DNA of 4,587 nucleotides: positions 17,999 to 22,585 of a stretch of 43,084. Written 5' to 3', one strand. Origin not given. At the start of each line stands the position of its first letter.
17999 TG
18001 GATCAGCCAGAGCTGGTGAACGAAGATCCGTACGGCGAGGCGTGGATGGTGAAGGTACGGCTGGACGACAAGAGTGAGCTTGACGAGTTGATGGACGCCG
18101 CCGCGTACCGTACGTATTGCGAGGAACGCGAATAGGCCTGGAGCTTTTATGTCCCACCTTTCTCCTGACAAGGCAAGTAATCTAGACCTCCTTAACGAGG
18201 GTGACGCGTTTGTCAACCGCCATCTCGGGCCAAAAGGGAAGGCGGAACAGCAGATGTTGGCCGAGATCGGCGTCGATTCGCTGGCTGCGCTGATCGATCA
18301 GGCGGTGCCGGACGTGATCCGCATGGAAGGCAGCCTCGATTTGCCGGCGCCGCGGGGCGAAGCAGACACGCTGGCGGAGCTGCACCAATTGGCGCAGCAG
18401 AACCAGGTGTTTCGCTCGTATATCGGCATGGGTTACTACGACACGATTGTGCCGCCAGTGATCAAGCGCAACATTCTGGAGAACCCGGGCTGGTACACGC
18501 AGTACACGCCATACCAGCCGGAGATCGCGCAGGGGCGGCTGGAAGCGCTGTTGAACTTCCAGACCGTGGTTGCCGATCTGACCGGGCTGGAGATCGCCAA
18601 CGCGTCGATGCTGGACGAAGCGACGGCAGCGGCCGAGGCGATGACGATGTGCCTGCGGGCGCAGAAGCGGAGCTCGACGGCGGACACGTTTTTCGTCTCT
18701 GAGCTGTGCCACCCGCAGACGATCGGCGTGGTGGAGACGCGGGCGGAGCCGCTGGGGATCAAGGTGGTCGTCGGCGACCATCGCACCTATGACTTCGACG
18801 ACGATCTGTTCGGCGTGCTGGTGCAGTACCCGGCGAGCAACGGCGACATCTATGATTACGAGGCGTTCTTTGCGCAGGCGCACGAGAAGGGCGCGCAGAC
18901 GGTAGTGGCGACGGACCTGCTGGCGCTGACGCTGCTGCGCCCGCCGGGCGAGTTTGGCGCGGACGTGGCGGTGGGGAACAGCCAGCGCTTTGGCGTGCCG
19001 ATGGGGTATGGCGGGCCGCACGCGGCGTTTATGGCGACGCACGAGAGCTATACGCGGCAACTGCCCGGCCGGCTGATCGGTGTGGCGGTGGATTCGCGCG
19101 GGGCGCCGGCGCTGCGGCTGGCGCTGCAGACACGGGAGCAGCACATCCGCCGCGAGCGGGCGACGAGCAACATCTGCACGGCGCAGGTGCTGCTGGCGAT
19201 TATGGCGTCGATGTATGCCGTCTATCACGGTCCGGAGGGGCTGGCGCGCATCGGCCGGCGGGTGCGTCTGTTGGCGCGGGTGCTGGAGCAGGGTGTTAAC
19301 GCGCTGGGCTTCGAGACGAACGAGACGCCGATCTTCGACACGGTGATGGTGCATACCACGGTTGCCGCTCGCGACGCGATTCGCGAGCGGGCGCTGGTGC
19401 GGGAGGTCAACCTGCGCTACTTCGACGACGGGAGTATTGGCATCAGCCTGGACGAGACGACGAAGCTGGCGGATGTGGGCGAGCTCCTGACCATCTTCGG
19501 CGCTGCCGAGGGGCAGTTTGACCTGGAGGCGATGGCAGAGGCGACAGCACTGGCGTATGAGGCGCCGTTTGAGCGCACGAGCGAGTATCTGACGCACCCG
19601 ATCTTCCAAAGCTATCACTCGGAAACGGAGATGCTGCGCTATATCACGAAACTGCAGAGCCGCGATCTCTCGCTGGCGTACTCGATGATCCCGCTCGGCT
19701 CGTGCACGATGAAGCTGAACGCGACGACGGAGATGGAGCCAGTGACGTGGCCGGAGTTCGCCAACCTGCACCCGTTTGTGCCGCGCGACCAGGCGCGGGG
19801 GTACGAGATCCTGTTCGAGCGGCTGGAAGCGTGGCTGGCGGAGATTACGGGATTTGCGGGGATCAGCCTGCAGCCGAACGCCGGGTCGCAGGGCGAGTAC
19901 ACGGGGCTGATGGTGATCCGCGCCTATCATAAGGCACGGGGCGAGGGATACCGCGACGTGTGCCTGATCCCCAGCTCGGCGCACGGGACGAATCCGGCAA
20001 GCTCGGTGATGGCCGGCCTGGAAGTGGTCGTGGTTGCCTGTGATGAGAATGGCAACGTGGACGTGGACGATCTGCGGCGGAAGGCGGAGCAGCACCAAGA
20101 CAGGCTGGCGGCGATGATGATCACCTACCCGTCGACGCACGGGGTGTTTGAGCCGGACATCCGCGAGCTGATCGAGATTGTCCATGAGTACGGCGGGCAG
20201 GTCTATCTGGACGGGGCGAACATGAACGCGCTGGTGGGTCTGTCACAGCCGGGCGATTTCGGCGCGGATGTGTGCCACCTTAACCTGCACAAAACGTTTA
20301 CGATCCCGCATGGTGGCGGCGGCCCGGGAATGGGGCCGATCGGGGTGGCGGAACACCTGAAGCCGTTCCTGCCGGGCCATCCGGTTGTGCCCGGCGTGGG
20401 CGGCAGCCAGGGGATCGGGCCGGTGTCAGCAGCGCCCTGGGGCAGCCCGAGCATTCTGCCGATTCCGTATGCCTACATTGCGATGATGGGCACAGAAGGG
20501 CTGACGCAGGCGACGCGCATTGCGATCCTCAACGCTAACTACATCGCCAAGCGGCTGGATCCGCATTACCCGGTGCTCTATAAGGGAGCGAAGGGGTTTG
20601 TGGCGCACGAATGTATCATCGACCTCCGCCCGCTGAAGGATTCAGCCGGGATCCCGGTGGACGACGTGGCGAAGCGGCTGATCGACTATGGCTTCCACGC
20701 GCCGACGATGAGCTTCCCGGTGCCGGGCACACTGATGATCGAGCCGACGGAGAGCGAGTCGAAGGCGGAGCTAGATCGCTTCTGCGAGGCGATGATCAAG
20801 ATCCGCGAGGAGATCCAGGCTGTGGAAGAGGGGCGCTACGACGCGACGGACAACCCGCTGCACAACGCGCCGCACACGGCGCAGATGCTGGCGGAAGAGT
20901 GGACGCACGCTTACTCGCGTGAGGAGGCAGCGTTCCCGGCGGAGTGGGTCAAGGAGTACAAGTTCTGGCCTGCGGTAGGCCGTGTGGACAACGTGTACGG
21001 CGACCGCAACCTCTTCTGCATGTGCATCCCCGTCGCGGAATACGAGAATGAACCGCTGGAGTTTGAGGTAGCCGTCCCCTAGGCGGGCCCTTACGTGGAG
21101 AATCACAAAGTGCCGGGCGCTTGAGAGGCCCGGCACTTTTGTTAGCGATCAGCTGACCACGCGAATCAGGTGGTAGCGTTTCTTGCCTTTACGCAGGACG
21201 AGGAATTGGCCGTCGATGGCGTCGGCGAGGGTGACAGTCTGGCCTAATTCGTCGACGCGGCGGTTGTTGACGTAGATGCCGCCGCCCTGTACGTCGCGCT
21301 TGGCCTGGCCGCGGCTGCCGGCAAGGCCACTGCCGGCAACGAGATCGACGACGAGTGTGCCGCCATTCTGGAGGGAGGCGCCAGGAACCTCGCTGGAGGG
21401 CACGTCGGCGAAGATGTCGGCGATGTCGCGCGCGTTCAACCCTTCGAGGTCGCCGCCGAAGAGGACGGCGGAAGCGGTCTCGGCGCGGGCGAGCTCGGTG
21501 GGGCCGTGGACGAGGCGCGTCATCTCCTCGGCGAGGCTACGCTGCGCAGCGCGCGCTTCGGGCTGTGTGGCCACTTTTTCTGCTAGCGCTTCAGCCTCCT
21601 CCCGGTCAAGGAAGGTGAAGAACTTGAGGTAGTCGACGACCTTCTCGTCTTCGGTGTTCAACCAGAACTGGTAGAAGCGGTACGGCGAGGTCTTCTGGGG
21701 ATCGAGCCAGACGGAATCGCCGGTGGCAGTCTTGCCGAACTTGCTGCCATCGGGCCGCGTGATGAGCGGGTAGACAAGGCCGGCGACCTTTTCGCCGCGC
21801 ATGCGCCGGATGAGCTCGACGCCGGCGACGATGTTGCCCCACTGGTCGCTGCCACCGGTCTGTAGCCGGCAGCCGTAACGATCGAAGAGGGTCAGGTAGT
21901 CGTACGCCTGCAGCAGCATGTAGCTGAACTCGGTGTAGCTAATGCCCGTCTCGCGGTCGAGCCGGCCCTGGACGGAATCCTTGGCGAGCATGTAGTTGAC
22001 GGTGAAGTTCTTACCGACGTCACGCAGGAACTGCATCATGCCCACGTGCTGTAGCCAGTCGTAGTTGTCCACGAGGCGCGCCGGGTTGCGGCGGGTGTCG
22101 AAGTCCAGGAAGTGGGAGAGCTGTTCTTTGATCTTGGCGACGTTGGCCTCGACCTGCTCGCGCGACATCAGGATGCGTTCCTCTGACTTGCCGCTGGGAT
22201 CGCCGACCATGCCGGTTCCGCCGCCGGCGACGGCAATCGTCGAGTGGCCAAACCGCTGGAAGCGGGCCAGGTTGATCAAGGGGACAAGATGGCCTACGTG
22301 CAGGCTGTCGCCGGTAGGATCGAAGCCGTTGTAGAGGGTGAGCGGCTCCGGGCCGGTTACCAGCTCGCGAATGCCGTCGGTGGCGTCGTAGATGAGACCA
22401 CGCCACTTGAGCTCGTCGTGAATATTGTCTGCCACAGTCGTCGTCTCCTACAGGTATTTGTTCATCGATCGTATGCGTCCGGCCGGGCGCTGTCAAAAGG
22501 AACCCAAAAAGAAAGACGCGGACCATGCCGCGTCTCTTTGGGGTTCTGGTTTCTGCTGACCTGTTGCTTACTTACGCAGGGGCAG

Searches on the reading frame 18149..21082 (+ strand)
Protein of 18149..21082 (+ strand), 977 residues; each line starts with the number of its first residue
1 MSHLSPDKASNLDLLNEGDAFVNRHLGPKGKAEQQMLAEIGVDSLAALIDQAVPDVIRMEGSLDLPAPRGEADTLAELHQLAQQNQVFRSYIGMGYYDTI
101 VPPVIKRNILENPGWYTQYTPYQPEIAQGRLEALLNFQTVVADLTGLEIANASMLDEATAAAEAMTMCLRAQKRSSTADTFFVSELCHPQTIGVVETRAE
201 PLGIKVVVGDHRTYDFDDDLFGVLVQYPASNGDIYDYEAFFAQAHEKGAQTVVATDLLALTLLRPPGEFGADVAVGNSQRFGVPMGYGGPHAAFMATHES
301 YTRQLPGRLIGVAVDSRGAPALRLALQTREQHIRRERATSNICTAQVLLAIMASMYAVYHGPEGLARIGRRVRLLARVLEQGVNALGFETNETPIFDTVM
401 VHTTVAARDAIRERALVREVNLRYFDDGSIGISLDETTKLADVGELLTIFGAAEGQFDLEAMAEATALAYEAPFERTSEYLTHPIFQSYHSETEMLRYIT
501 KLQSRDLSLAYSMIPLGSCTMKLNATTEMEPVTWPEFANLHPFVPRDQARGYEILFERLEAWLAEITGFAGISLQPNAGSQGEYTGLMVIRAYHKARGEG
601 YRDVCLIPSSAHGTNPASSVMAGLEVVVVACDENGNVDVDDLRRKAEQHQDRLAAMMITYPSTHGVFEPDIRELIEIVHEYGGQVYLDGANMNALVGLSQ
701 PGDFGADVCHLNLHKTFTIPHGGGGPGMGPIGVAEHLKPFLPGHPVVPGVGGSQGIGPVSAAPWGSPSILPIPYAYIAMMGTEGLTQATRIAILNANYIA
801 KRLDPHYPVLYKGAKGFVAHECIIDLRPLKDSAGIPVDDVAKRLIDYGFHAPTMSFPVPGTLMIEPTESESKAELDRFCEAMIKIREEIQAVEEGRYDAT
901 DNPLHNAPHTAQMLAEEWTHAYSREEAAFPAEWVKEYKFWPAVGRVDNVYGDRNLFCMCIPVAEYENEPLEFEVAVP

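Call 34: search_protein_families(library=pfam, proteins=[window:18149-21082:+], max_evalue=0.00001)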
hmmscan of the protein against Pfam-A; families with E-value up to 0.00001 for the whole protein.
window:18149-21082:+ (977 aa): 2 families
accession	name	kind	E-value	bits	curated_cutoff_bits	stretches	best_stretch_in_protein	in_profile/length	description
PF02347.22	GDC-P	-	3.4e-196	652.7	26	2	23-450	1-429/429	Glycine cleavage system P-protein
PF21478.3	GcvP2_C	-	1.1e-61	206.6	27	1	788-909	1-122/122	Glycine dehydrogenase, C-terminal domain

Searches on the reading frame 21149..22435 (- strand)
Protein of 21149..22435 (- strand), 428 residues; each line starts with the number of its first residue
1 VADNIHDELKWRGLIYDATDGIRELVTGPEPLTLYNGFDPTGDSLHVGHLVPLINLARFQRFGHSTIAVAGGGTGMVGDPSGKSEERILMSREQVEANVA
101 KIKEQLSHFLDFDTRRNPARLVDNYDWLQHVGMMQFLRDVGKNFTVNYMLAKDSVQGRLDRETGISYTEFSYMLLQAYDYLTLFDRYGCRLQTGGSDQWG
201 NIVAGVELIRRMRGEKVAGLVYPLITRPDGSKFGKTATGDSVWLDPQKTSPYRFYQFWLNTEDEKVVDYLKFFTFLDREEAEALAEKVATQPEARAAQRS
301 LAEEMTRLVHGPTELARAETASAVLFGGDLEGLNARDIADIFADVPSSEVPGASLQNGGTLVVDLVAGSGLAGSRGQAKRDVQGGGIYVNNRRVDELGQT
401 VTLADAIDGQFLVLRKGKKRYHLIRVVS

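Call 34: search_protein_families(library=pfam, proteins=[window:21149-22435:-], max_evalue=0.00001)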
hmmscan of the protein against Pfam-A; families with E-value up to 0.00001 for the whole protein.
window:21149-22435:- (428 aa): 3 families
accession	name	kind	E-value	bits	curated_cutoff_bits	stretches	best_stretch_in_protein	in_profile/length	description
PF00579.31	tRNA-synt_1b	-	1.4e-81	274.5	21.1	1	30-326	4-291/292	tRNA synthetases class I (W and Y)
PF22421.1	SYY_C-terminal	-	2.9e-20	72.4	27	1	337-424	1-83/83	Tyrosine--tRNA ligase SYY-like C-terminal domain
PF01479.30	S4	-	5.5e-08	32.9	22.8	1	365-406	6-47/48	S4 domain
